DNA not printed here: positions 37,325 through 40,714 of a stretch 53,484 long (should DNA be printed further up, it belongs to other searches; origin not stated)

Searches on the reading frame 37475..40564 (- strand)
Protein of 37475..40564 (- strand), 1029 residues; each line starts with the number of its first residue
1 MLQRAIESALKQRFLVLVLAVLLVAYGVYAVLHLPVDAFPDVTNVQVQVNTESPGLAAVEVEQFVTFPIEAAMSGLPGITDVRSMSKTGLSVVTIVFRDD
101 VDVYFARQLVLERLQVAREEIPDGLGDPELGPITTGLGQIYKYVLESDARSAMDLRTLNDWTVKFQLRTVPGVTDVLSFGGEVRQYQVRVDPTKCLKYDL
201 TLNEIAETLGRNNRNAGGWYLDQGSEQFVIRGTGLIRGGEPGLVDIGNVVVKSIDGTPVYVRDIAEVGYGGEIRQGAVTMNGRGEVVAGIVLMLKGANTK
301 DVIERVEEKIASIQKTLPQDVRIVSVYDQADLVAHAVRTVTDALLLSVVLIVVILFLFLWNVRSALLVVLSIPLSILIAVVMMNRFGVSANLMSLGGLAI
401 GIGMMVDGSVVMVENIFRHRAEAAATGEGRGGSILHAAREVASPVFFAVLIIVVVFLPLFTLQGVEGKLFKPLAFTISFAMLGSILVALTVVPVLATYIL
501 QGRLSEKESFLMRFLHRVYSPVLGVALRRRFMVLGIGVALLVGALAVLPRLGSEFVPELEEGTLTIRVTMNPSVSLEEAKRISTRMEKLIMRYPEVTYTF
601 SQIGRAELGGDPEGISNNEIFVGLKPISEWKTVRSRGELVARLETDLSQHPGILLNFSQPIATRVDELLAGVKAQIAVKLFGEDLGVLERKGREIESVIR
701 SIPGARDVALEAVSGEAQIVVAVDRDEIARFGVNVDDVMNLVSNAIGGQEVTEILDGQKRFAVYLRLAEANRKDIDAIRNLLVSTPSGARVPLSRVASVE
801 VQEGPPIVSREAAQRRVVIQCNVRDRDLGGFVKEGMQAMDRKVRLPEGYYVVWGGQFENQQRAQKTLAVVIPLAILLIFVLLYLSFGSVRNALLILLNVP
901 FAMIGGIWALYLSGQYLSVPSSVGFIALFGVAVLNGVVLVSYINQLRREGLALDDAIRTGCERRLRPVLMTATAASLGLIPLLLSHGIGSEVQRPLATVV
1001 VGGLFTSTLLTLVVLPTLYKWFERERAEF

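Call 74: search_protein_families(library=pfam, max_evalue=0.00001, proteins=[window:37475-40564:-])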
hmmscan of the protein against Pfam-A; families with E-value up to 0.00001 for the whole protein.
window:37475-40564:- (1029 aa): 2 families
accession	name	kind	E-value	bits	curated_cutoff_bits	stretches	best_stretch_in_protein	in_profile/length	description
PF00873.25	ACR_tran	-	0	1015.4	28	1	7-1022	3-1020/1021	AcrB/AcrD/AcrF family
PF03176.21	MMPL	-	1.2e-13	51.2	20.5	1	303-499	107-302/333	MMPL family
